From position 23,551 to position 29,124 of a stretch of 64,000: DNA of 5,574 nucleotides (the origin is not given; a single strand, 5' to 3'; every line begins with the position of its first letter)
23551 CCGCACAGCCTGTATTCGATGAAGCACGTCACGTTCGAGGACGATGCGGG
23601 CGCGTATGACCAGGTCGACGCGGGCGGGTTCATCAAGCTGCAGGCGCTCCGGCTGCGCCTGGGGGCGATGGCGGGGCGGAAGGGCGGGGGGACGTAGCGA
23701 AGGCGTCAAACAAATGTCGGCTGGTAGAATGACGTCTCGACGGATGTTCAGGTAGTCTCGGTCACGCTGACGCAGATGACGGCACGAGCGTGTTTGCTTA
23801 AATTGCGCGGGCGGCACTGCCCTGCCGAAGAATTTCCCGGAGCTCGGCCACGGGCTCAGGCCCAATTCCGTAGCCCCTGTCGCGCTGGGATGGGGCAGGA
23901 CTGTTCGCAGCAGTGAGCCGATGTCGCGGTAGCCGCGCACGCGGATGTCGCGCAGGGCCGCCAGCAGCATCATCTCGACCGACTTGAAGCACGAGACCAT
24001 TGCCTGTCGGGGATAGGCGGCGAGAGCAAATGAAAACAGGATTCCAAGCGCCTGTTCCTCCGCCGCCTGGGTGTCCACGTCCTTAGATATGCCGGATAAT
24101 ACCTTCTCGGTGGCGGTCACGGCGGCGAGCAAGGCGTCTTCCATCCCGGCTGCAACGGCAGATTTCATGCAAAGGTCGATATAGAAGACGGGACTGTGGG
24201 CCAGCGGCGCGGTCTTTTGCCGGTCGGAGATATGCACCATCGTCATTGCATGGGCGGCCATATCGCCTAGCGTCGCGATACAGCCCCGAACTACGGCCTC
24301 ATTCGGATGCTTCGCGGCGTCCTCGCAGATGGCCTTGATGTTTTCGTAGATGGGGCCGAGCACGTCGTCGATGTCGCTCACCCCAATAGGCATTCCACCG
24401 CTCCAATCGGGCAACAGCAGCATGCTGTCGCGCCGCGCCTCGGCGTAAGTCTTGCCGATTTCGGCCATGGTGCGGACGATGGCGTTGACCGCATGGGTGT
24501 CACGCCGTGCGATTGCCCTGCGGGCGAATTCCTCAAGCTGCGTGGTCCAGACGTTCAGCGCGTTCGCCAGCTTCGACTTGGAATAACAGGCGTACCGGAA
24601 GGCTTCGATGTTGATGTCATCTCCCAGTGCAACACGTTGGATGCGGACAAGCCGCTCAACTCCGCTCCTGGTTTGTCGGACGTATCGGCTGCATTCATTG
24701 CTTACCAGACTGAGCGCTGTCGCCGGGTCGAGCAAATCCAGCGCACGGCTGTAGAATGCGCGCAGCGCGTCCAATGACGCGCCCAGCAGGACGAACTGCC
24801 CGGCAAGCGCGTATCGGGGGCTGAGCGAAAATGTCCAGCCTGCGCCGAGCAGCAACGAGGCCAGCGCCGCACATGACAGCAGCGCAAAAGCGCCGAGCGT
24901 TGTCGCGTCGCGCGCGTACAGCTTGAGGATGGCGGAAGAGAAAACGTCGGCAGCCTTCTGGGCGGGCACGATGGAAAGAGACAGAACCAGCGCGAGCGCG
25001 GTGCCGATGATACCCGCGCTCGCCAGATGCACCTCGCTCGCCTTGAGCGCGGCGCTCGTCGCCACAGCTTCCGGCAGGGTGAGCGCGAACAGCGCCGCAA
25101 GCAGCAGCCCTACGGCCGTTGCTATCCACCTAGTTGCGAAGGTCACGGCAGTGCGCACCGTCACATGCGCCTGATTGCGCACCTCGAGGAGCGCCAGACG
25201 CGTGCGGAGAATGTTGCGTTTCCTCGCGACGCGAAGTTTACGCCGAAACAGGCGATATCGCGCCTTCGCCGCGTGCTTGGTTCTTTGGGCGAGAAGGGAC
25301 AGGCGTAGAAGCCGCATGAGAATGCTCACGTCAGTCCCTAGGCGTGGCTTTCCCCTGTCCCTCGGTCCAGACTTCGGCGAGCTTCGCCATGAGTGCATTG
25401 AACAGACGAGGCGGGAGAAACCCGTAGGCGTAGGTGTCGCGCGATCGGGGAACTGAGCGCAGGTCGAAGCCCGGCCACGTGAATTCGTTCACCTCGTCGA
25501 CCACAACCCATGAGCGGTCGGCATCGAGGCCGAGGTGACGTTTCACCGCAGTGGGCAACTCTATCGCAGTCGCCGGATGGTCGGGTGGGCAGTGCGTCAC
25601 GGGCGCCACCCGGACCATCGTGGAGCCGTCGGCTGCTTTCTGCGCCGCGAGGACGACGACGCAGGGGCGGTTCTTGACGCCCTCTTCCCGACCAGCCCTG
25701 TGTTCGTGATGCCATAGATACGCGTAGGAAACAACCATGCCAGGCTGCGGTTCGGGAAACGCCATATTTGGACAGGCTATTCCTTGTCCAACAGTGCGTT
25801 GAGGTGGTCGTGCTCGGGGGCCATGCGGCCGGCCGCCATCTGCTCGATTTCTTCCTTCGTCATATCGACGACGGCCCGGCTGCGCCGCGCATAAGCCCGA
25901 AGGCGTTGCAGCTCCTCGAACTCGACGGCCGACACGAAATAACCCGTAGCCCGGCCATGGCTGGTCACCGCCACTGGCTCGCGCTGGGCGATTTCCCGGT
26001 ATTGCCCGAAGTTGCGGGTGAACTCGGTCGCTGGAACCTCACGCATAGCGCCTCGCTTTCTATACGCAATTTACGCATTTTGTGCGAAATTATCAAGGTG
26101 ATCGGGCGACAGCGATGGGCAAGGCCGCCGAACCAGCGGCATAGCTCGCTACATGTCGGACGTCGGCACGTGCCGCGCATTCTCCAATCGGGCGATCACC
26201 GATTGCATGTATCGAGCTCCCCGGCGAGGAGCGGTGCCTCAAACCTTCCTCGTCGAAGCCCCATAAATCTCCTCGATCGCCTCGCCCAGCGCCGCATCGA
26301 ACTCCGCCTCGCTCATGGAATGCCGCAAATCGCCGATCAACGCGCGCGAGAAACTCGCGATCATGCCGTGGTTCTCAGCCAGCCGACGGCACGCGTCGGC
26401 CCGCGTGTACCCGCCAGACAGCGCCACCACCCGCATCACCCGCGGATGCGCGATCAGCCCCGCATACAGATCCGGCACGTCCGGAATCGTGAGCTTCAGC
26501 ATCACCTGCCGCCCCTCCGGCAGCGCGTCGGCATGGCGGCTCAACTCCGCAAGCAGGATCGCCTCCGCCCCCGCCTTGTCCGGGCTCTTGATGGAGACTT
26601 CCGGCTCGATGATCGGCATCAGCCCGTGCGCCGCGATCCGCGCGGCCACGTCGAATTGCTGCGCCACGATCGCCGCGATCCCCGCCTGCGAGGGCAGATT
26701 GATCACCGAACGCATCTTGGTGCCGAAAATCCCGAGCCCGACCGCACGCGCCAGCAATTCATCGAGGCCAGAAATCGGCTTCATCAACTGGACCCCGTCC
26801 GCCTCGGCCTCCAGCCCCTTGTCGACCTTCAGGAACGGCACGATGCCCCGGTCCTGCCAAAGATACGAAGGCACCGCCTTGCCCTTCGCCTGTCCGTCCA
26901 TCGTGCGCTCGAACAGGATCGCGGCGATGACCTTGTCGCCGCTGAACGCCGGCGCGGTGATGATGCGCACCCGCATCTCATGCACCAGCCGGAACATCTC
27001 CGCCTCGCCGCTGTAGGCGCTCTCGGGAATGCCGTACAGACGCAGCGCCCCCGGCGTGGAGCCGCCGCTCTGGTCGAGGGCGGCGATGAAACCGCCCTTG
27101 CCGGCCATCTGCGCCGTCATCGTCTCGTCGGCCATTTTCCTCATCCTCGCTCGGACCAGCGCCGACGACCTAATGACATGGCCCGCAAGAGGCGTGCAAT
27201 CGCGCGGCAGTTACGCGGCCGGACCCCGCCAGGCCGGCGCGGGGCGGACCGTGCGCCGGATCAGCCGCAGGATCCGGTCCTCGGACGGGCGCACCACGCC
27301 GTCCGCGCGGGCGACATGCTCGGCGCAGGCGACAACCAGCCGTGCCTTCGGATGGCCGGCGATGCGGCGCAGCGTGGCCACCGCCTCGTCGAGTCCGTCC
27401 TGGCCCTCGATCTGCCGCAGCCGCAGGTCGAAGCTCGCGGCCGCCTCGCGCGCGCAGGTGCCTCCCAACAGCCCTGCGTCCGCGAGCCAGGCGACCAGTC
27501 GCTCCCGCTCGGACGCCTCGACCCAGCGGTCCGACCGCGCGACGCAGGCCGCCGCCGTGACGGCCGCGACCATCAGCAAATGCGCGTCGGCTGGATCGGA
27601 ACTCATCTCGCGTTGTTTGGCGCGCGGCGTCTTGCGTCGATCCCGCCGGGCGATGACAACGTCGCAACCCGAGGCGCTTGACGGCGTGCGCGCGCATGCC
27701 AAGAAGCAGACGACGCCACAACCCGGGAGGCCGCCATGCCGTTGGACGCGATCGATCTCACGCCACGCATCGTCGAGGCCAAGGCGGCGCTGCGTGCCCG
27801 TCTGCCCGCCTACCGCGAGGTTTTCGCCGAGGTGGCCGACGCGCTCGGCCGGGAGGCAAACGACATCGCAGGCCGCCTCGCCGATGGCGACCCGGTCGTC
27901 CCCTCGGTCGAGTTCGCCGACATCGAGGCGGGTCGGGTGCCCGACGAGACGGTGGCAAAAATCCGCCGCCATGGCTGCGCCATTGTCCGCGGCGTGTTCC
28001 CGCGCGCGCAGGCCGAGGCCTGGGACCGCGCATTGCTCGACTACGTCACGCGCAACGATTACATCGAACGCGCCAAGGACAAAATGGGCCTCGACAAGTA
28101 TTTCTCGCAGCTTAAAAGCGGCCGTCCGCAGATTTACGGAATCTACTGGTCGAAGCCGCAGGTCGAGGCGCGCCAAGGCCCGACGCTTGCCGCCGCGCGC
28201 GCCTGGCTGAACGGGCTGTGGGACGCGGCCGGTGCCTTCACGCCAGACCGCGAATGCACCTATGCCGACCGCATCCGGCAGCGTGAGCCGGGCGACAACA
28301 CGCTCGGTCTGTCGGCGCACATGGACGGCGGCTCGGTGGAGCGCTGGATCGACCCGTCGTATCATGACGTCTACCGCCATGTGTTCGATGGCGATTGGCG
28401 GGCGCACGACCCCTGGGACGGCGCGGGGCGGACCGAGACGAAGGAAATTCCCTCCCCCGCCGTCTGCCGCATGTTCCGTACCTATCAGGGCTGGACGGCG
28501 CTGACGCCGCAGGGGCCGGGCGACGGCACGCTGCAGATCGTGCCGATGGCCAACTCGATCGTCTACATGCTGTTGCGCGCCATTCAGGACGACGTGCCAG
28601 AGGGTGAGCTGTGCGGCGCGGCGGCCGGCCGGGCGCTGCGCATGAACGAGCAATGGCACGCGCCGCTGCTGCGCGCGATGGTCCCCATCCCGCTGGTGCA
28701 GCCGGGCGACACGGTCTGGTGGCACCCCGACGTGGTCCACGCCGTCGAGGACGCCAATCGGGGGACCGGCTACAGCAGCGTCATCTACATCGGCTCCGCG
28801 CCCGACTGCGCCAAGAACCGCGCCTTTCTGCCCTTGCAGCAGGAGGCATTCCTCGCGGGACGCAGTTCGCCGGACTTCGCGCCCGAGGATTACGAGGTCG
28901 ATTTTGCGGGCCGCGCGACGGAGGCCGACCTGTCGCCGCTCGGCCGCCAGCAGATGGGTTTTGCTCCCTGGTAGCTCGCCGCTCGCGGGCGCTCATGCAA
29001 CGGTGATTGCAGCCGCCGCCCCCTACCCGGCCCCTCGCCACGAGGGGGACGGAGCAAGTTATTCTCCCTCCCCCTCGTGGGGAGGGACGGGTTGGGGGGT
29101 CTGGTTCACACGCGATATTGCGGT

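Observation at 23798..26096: Islet between argG and fba that looks more A/T-rich: a Phd/YefM-PemK-like toxin-antitoxin pair in an apparent operon with a ~500-aa 4-TM protein of unknown function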

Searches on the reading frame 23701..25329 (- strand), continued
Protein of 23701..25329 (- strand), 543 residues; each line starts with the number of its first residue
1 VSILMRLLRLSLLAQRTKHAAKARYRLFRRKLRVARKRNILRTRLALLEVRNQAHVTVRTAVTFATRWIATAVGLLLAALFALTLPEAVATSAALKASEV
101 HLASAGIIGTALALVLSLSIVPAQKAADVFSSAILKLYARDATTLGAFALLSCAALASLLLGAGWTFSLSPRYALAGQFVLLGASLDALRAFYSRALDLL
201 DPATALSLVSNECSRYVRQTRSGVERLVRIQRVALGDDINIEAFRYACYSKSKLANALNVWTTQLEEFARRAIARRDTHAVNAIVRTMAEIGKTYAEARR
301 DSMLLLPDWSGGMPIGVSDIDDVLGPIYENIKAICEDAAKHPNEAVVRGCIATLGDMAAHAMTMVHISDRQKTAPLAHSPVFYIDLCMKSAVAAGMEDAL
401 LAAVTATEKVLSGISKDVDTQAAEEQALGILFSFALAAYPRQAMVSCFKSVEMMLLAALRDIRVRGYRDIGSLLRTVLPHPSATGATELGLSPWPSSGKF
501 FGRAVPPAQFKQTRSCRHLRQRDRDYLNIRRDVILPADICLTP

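Call 64: search_protein_families(library=pfam, proteins=[L030:2592-3482:+, L030:5757-6230:+, L034:449-3472:+, L043:465-2510:+, L043:5608-5856:+, L043:5856-6125:+, L045:458-2701:+, L014:3-251:+], max_evalue=0.001)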
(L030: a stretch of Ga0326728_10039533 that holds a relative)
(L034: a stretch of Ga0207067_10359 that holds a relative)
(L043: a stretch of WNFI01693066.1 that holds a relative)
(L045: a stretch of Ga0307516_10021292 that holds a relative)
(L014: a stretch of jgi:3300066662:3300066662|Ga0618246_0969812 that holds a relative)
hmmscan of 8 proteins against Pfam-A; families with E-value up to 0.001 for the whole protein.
L030:2592-3482:+ (297 aa): 0 families

L030:5757-6230:+ (158 aa): 0 families

L034:449-3472:+ (1008 aa): 3 families
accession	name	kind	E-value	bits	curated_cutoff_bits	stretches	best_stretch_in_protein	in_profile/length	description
PF19778.5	RE_endonuc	-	1e-36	125.4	23.4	1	901-1002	2-107/108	Endonuclease domain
PF04851.21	ResIII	-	7.4e-18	65.4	22.5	1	83-288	20-163/164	Type III restriction enzyme, res subunit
PF00270.35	DEAD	-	3.6e-07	30.5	26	1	107-228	11-118/167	DEAD/DEAH box helicase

L043:465-2510:+ (682 aa): 2 families
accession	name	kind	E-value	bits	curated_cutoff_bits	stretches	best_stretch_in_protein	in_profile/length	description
PF01935.23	DUF87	-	1.9e-18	67.9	23.2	1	159-284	2-119/220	Helicase HerA, central domain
PF01580.24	FtsK_SpoIIIE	-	3.7e-06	27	24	0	171-206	31-65/221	FtsK/SpoIIIE family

L043:5608-5856:+ (83 aa): 0 families

L043:5856-6125:+ (90 aa): 0 families

L045:458-2701:+ (748 aa): 1 family
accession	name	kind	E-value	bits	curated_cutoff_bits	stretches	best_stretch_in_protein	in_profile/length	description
PF00082.27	Peptidase_S8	-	4.8e-18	65.9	21.8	1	392-599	48-273/288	Subtilase family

L014:3-251:+ (82 aa): 1 family
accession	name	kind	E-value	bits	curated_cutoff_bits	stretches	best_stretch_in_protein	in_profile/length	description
PF02872.23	5_nucleotid_C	-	1.1e-10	42.2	23.6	1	1-43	113-157/158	5'-nucleotidase, C-terminal domain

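Call 65: search_protein_representatives(alignment_id=A1)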
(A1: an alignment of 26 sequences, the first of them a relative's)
Query: 26 sequences, 759 profile positions. Proteins with E-value up to 0.001 (for the whole library): 655; up to 1e-10: 448; up to 1e-30: 247. The best 150 are listed.
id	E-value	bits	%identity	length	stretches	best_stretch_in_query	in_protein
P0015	0.0e+00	1193.4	-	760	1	7-756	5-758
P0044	0.0e+00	1097.0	-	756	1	11-758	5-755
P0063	0.0e+00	1042.8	-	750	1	17-756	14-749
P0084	1.2e-293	992.5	-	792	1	16-756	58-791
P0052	9.1e-283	956.5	-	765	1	21-756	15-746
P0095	7.6e-278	940.2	-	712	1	46-756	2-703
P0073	1.4e-271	919.5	-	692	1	68-754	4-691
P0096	4.8e-266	901.2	-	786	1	17-757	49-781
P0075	1.2e-257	873.5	-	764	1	7-756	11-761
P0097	4.2e-243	825.4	-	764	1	22-757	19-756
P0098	1.9e-237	806.6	-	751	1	23-739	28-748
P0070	3.7e-232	789.2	-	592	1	6-578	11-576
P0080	3.5e-230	782.7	-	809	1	38-756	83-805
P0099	7.1e-228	775.0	-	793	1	54-756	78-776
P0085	3.8e-227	772.6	-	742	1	34-753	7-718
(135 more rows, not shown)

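Call 74: find_encoding_contigs(protein=P0014, flank=3000, max_places=2)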
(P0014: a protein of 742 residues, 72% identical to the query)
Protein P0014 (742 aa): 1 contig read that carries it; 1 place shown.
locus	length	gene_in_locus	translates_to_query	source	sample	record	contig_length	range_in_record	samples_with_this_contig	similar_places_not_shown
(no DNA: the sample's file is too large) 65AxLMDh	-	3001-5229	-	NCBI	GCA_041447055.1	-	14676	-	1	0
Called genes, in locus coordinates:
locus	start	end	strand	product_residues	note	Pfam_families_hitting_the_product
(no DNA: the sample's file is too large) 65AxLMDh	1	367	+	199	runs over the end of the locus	PF00239:Resolvase, PF02796:HTH_7 (weak)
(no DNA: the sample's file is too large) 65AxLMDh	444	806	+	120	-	-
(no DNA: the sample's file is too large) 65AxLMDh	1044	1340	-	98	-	-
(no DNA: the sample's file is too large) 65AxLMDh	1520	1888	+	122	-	-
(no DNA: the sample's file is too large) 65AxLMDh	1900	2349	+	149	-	-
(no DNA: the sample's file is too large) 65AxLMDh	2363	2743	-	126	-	PF18602:Rap1a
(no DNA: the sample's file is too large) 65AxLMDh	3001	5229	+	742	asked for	-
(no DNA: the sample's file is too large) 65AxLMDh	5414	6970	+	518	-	-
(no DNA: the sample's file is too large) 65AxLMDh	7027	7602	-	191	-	PF02661:Fic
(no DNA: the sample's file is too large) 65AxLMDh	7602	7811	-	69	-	-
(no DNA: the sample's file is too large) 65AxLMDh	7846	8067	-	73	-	PF19807:DUF6290 (weak)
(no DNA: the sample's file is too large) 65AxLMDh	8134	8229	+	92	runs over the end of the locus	PF14452:Multi_ubiq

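Call 75: find_encoding_contigs(protein=P0010, flank=3000, max_places=2)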
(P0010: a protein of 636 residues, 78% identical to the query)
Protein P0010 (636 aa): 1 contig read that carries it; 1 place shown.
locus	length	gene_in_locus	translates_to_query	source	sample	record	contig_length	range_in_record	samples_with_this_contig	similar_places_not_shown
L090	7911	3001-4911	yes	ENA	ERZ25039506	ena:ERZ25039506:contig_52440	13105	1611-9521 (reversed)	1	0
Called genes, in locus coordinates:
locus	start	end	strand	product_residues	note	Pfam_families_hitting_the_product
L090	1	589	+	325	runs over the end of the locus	-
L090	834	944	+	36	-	-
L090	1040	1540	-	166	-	PF18932:DUF5681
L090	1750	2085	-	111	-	PF12973:Cupin_7, PF07883:Cupin_2, PF05899:Cupin_3 (weak)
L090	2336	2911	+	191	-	PF00239:Resolvase, PF02796:HTH_7, PF13936:HTH_38 (weak)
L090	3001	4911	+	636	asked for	-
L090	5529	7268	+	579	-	PF01609:DDE_Tnp_1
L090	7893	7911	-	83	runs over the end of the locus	-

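Call 76: find_encoding_contigs(protein=P0020, flank=3000, max_places=2)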
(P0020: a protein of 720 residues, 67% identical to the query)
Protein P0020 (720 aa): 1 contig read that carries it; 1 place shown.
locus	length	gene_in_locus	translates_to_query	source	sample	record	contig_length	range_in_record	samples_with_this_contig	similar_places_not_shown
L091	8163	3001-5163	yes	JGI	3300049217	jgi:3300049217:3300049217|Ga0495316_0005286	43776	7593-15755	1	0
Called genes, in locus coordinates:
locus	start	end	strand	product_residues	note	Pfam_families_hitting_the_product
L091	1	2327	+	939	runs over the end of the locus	PF00311:PEPcase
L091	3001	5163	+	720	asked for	-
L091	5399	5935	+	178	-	-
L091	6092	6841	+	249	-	PF00089:Trypsin, PF13365:Trypsin_2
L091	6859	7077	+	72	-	-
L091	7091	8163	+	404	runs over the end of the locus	PF00441:Acyl-CoA_dh_1 (weak), PF08028:Acyl-CoA_dh_2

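Call 77: fold_search(model_id=the predicted structure, library=viral)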
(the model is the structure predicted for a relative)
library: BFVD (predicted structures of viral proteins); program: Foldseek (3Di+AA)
matches with E <= 10: 298; with E <= 0.001: 0
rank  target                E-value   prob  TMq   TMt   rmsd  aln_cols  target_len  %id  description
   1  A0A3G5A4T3            3.6e-02  0.33  0.10  0.12  23.5       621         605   10  RING-type domain-containing protein [Harvfovirus sp.]
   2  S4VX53                5.2e-02  0.28  0.12  0.12  40.3       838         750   13  Ankyrin repeat domain containing protein [Pandoravirus salinus]
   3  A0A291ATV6            6.5e-02  0.69  0.18  0.17  25.0       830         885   12  Uncharacterized protein [Pandoravirus salinus]
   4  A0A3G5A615            6.5e-02  0.30  0.10  0.15  22.2       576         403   12  Sel1 repeat family protein [Hyperionvirus sp.]
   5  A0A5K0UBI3            6.5e-02  0.30  0.12  0.11  25.8       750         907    9  Uncharacterized protein [Yasminevirus sp. GU-2018]
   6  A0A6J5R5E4            7.9e-02  0.33  0.14  0.09  29.2       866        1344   10  Uncharacterized protein [uncultured Caudovirales phage]
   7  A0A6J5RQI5            8.2e-02  0.18  0.09  0.11  28.7       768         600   11  Uncharacterized protein [uncultured Caudovirales phage]
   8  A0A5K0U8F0            9.8e-02  0.66  0.18  0.18  21.6       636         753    9  Uncharacterized protein [Yasminevirus sp. GU-2018]
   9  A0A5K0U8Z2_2          1.1e-01  0.35  0.13  0.12  27.9       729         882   10  Uncharacterized protein [Yasminevirus sp. GU-2018]
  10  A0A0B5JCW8            1.3e-01  0.66  0.18  0.17  26.3       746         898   11  F-box domain protein [Pandoravirus inopinatum]
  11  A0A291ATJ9            1.3e-01  0.33  0.14  0.09  27.4       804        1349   12  Dihydrofolate reductase incomplete domain containing protein [Pandoravirus salinus]
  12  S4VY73                1.3e-01  0.21  0.11  0.12  21.1       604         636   12  F-box domain containing protein [Pandoravirus dulcis]
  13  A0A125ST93            1.3e-01  0.12  0.08  0.06  27.5       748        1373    9  (no name in the UniProt tables at hand)
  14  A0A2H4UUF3            1.4e-01  0.72  0.20  0.21  15.8       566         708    8  RING-finger domain-containing protein [Bodo saltans virus]
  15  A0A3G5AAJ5            1.5e-01  0.23  0.12  0.13  26.0       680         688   10  Sel1 repeat family protein [Hyperionvirus sp.]
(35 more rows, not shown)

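Call 79: search_dna_similar(query=P0001, collection=plasmids, mode=protein, max_rows=15)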
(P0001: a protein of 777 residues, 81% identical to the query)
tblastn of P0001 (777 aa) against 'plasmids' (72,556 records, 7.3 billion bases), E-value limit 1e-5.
Records with a match: 1; places in all: 1; records where one place covers at least 80% of the query: 1.
Best place of each record, by identity: <60% 1.
By first word of the organism name: Ensifer 1.
By predicted mobility (MOB-suite, as given by PLSDB): conjugative 1.
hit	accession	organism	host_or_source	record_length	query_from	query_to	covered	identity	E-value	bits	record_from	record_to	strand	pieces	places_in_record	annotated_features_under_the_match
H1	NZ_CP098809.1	Ensifer adhaerens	whole organism,soil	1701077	48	761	92%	48.0%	0e+0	587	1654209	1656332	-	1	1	none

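Call 80: get_annotated_region(hit=H1, flank=6000)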
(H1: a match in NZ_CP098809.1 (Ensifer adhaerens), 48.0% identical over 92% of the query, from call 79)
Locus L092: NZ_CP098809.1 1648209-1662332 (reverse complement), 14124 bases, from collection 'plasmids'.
description: Ensifer adhaerens strain M8 plasmid pB, complete sequence
organism: Ensifer adhaerens (NCBI taxid 106592)
taxonomy: Bacteria; Pseudomonadota; Alphaproteobacteria; Hyphomicrobiales; Rhizobiaceae; Ensifer; Ensifer adhaerens
host: -; source: whole organism,soil; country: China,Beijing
typing (MOB-suite, as given by PLSDB): conjugative; relaxase MOBP; mating-pair formation MPF_T
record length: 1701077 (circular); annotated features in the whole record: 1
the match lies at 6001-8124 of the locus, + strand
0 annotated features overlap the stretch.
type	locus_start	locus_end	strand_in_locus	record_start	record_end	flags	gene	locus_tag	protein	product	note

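Call 81: search_protein_families(library=padloc, proteins=[P0001, P0017, P0078, P0066, P0062], max_evalue=0.1)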
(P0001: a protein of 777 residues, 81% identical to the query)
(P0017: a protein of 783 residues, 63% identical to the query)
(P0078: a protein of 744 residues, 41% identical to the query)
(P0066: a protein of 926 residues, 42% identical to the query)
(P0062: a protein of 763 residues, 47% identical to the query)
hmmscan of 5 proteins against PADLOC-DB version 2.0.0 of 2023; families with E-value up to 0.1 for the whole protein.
P0001 (777 aa): 0 families

P0017 (783 aa): 0 families

P0078 (744 aa): 0 families

P0066 (926 aa): 4 families
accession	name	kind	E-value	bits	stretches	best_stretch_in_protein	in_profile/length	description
PDLC04963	PDC-S23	-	0.00058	17.4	1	46-93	219-266/312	-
PDLC04965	PDC-S23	-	0.00066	17.2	1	43-95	233-285/327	-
PDLC04964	PDC-S23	-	0.0027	14.9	1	34-102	227-294/331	-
PDLC04848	PDC-S05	-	0.0086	13.7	1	60-93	214-247/291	-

P0062 (763 aa): 0 families

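Call 82: search_protein_families(library=phrogs, proteins=[P0001, P0017, P0078], max_evalue=0.01)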
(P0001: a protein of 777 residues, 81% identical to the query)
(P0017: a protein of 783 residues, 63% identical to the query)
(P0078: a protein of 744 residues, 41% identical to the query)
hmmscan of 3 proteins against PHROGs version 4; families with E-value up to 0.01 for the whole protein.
P0001 (777 aa): 0 families

P0017 (783 aa): 0 families

P0078 (744 aa): 0 families

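Call 84: search_protein_families(library=pfam, alignment_id=A1, max_evalue=0.01)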
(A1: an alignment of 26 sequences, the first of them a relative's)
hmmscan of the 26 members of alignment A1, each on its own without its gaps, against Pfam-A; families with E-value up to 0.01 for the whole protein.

A. member 1, P0001 (777 aa): 1 family
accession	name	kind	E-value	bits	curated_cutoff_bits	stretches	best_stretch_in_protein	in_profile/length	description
PF10011.15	DUF2254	-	0.00041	19.7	28.8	1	71-221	11-168/368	Predicted membrane protein (DUF2254)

B. families by the number of members that match (of 26 scanned): 2 families
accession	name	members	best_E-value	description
PF10011.15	DUF2254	7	0.00041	Predicted membrane protein (DUF2254)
PF02661.23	Fic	1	8.7e-13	Fic/DOC family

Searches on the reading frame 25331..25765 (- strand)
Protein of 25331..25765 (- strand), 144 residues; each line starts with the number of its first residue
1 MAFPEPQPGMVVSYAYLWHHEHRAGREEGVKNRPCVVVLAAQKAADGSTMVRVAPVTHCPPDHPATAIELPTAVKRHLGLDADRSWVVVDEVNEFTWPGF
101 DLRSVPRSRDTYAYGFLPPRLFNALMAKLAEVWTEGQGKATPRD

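Call 5: search_protein_families(library=pfam, proteins=[window:25331-25765:-], max_evalue=0.01)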
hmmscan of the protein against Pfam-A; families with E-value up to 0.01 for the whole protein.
window:25331-25765:- (144 aa): 1 family
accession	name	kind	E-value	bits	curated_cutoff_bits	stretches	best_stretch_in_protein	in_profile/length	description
PF02452.23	PemK_toxin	-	7.6e-06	26.5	23.1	1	25-130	15-106/109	PemK-like, MazF-like toxin of type II toxin-antitoxin system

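Call 6: search_protein_families(library=padloc, proteins=[window:25331-25765:-], max_evalue=0.01)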
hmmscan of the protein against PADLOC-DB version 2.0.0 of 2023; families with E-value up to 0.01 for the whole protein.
window:25331-25765:- (144 aa): 0 families

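Call 26: search_protein_families(library=ncbifam, proteins=[window:25331-25765:-], max_evalue=0.1)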
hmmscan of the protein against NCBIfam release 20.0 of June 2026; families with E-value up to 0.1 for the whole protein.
window:25331-25765:- (144 aa): 0 families

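Call 57: search_solved_structures(query=window:25331-25765:-, max_evalue=1)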
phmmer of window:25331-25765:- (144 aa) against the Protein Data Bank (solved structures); distinct sequences matched with E-value up to 1: 0.

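Call 82: search_protein_families(library=phrogs, proteins=[window:25331-25765:-], max_evalue=0.01)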
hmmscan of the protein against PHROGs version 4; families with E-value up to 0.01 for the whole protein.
window:25331-25765:- (144 aa): 0 families

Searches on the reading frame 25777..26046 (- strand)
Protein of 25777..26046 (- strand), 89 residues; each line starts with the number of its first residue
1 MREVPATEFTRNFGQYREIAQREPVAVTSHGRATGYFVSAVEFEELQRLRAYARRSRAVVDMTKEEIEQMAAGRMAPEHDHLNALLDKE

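Call 5: search_protein_families(library=pfam, proteins=[window:25777-26046:-], max_evalue=0.01)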
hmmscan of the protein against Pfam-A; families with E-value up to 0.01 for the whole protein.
window:25777-26046:- (89 aa): 1 family
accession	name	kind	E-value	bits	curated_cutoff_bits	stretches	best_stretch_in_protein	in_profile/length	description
PF02604.26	PhdYeFM_antitox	-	4.1e-09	36.5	29.8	1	1-71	1-72/74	Antitoxin Phd_YefM, type II toxin-antitoxin system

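Call 6: search_protein_families(library=padloc, proteins=[window:25777-26046:-], max_evalue=0.01)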
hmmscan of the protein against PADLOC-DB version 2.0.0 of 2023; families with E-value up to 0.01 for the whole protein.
window:25777-26046:- (89 aa): 0 families

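Call 26: search_protein_families(library=ncbifam, proteins=[window:25777-26046:-], max_evalue=0.1)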
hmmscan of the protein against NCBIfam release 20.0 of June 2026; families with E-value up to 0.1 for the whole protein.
window:25777-26046:- (89 aa): 4 families
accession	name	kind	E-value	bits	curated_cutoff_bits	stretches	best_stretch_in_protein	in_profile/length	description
TIGR01552.1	phd_fam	subfamily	2.9e-06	26.5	20.8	1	3-49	1-48/53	type II toxin-antitoxin system prevent-host-death family antitoxin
NF007300.0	PRK09778.1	equivalog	3.4e-06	27.5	99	1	3-58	9-61/97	type I toxin-antitoxin system antitoxin YafN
NF004418.0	PRK05761.1-4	subfamily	0.012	13.8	692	1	2-79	532-608/717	type B DNA-directed DNA polymerase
NF002815.0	PRK02967.1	equivalog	0.078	13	83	0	42-73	15-46/139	nickel-responsive transcriptional regulator NikR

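Call 58: search_solved_structures(query=window:25777-26046:-, max_evalue=0.1)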
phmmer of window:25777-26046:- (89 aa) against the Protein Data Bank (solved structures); distinct sequences matched with E-value up to 0.1: 0.

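Call 82: search_protein_families(library=phrogs, proteins=[window:25777-26046:-], max_evalue=0.01)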
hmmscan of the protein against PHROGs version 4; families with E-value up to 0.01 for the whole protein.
window:25777-26046:- (89 aa): 1 family
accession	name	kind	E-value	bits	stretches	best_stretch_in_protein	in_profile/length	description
phrog_2268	-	moron, auxiliary metabolic gene and host takeover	0.0037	18.3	1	20-51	21-52/84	antitoxin from a toxin-antitoxin system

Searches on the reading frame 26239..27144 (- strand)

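Call 5: search_protein_families(library=pfam, proteins=[window:26239-27144:-], max_evalue=0.01)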
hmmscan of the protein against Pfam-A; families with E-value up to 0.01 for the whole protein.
window:26239-27144:- (301 aa): 1 family
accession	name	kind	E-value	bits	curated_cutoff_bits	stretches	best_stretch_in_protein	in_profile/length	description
PF00274.25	Glycolytic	-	1.7e-08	34.1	22.2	1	57-184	45-178/349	Fructose-bisphosphate aldolase class-I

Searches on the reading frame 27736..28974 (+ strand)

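Call 87: search_protein_families(library=pfam, proteins=[window:27736-28974:+], max_evalue=0.001)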
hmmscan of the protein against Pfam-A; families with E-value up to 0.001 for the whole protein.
window:27736-28974:+ (412 aa): 2 families
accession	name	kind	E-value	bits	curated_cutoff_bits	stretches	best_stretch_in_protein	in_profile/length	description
PF07350.19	Gig2-like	-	1.1e-129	433.2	27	1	7-408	2-407/408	Gig2-like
PF05721.19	PhyH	-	1.3e-05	26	22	1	249-336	126-201/213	Phytanoyl-CoA dioxygenase (PhyH)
